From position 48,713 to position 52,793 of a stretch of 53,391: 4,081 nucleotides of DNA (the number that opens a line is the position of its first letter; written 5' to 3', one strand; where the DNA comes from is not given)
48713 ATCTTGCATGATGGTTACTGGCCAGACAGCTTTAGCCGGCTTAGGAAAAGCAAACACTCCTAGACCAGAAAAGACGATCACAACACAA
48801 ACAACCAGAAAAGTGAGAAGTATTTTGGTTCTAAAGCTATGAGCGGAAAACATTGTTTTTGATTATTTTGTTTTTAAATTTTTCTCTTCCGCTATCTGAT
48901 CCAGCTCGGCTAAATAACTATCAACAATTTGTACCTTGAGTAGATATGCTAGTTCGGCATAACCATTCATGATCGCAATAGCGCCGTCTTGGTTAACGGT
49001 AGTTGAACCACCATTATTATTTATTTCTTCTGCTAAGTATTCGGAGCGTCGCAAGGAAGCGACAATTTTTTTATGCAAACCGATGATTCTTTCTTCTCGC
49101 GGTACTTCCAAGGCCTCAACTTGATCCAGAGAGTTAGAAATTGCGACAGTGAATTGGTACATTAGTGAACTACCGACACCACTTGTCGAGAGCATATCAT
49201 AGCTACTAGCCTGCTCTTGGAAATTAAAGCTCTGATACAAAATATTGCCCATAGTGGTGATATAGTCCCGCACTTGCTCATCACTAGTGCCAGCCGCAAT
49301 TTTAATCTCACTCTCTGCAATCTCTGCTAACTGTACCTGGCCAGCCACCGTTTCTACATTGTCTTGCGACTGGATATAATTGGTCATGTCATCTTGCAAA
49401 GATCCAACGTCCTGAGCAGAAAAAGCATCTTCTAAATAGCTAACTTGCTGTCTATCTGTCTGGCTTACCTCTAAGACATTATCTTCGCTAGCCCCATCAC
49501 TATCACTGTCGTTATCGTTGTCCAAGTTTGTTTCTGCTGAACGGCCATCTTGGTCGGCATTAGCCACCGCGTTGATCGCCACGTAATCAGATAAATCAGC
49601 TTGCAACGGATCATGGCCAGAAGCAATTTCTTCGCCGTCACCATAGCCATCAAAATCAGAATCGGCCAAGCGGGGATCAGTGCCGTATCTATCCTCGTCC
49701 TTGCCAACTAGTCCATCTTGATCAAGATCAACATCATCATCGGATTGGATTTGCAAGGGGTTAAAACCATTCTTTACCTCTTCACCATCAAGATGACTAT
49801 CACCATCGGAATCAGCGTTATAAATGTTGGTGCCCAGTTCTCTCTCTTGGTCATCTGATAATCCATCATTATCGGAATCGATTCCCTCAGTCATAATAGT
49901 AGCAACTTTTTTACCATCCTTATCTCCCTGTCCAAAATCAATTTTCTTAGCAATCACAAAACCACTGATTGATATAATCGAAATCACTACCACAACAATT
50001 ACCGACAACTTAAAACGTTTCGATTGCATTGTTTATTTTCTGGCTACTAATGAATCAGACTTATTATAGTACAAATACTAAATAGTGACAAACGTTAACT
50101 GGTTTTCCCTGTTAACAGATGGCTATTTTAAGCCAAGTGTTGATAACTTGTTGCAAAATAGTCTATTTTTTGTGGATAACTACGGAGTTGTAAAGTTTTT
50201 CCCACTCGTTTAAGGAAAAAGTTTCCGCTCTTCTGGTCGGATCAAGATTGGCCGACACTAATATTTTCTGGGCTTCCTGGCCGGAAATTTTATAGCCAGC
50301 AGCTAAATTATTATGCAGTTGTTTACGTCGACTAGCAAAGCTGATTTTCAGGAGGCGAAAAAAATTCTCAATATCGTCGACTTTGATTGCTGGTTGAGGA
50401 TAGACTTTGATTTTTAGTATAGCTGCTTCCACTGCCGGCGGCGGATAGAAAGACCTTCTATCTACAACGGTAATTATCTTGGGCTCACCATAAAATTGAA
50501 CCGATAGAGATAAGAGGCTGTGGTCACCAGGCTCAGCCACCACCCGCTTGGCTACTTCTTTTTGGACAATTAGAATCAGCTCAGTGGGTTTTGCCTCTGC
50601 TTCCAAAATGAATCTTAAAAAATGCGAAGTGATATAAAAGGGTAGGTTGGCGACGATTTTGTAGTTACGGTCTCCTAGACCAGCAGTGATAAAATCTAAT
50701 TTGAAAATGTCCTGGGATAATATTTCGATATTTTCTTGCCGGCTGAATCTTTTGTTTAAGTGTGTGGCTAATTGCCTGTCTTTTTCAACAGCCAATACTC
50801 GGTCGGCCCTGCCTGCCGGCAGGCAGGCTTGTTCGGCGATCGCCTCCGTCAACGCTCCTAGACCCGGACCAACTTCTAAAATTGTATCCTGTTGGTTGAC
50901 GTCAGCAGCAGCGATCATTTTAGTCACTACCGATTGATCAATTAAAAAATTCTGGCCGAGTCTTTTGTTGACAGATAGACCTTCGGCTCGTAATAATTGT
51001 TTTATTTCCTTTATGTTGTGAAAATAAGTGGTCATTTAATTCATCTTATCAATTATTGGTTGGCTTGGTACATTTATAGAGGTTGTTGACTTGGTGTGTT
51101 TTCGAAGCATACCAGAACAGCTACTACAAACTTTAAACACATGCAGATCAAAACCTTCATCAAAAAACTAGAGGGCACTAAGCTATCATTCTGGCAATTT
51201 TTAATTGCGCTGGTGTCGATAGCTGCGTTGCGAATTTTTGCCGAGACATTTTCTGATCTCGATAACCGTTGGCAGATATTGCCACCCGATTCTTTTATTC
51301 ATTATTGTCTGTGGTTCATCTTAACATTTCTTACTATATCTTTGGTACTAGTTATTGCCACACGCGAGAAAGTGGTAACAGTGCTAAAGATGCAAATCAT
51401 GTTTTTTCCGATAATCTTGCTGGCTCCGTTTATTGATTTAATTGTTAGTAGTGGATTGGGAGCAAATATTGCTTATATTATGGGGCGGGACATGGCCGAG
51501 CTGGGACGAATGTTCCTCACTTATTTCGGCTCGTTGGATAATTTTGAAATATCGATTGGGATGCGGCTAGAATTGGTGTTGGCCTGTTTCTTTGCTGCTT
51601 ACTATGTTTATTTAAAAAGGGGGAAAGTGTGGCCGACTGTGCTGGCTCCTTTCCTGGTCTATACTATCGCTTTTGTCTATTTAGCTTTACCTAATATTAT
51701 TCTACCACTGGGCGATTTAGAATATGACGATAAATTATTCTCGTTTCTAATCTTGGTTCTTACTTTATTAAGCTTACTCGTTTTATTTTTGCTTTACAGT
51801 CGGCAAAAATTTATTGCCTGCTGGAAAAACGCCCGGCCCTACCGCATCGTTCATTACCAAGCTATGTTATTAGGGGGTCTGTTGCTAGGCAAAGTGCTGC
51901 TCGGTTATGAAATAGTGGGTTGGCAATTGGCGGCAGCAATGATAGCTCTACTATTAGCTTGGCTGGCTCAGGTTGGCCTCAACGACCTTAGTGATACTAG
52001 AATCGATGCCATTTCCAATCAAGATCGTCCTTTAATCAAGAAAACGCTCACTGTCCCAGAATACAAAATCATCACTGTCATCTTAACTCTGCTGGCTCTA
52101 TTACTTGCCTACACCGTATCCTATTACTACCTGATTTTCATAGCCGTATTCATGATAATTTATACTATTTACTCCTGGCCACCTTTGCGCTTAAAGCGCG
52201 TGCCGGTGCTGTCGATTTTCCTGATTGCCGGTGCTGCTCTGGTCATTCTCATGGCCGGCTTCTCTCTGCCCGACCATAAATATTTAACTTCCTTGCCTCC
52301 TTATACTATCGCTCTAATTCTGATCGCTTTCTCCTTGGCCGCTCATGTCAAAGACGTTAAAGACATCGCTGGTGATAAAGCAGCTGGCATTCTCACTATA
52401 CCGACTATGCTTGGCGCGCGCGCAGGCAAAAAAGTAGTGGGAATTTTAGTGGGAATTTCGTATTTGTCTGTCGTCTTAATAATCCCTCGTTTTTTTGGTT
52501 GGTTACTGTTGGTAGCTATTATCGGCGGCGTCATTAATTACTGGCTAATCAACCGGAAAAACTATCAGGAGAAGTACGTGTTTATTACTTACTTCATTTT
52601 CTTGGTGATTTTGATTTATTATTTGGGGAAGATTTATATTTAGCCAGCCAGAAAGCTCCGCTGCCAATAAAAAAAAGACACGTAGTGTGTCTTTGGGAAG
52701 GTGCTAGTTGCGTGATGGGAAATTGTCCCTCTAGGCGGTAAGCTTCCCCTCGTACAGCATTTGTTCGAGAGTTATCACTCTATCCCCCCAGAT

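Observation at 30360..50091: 19.7-kb, 14-gene type IV secretion-like operon with no DNA-transfer genes in the window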

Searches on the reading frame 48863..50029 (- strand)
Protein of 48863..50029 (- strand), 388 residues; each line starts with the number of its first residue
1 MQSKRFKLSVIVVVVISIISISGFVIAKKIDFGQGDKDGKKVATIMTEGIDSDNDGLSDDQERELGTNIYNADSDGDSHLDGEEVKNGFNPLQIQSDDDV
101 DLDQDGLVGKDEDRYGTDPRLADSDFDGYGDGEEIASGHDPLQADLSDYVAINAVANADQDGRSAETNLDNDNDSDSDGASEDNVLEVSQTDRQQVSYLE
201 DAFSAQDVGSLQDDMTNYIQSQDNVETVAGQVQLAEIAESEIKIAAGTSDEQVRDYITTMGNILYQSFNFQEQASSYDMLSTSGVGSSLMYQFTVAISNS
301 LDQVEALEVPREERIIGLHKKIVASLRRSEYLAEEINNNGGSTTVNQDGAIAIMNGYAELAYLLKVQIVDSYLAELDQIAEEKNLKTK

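Call 5: search_protein_families(library=pfam, proteins=[window:48863-50029:-], max_evalue=0.01)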
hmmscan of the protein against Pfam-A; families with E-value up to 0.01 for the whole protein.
window:48863-50029:- (388 aa): 1 family
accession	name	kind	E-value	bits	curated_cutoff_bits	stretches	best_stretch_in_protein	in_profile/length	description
PF18884.5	TSP3_bac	-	0.00013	22.1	25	1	51-68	1-18/22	Bacterial TSP3 repeat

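Call 38: search_protein_families(library=ncbifam, proteins=[window:48863-50029:-], max_evalue=0.01)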
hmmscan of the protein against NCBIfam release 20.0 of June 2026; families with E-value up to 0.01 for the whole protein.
window:48863-50029:- (388 aa): 2 families
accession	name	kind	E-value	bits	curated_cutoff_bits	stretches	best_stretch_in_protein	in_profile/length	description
NF047639.1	throspo3_MtsD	equivalog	4e-05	22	800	1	42-126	451-534/651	cell-cell cohesion protein MtsD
NF033765.2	gliding_CglD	equivalog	0.00085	17.2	400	1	51-181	207-325/1124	adventurous gliding motility lipoprotein CglD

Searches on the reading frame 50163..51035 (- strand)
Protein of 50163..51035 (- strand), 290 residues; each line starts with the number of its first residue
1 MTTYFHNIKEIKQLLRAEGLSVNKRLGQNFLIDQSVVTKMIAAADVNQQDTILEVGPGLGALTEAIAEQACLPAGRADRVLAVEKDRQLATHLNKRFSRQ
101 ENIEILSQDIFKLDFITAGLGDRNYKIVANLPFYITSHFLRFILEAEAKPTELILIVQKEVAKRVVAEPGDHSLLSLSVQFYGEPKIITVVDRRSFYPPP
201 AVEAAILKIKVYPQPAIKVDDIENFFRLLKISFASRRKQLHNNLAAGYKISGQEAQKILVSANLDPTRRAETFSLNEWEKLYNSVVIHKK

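Call 7: search_protein_families(library=pfam, proteins=[window:50163-51035:-], max_evalue=0.001)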
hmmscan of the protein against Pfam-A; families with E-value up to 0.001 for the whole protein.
window:50163-51035:- (290 aa): 1 family
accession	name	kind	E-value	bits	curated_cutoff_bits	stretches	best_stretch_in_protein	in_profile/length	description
PF00398.26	RrnaAD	-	4.1e-55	187.2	24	1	21-280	3-256/263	Ribosomal RNA adenine dimethylase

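Call 31: find_encoding_contigs(protein=window:50163-51035:-, flank=10000, max_places=3)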
Protein window:50163-51035:- (290 aa): 5 contigs read that carry it; 3 places shown.
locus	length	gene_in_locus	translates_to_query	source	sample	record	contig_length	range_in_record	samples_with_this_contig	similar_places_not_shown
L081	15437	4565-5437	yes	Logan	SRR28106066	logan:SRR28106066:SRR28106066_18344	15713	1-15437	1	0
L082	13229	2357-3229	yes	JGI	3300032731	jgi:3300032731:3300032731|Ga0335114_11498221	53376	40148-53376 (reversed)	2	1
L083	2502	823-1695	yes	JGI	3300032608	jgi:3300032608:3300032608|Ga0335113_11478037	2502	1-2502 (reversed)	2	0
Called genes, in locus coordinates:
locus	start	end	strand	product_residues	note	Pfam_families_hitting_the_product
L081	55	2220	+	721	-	PF00580:UvrD-helicase, PF13245:AAA_19, PF13604:AAA_30 (faint), PF01443:Viral_helicase1 (faint), PF13361:UvrD_C, PF13538:UvrD_C_2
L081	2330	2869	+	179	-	-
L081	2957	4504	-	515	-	PF01040:UbiA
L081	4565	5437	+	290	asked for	PF00398:RrnaAD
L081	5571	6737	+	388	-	-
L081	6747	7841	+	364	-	-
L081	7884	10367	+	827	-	PF19590:TrbL_3 (weak)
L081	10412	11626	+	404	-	-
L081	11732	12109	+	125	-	PF12666:PrgI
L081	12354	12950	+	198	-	PF26593:TraC-like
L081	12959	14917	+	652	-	PF03135:CagE_TrbE_VirB (weak), PF01935:DUF87, PF12846:AAA_10 (faint), PF19044:P-loop_TraG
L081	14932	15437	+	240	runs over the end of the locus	-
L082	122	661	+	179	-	-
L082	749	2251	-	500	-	PF01040:UbiA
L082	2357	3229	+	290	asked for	PF00398:RrnaAD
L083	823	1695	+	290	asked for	PF00398:RrnaAD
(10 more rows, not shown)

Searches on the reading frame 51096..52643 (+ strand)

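Call 7: search_protein_families(library=pfam, proteins=[window:51096-52643:+], max_evalue=0.001)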
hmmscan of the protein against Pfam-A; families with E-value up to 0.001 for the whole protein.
window:51096-52643:+ (515 aa): 1 family
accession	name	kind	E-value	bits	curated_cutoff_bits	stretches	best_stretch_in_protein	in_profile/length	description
PF01040.23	UbiA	-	4.5e-27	95.4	34.2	1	274-497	17-244/250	UbiA prenyltransferase family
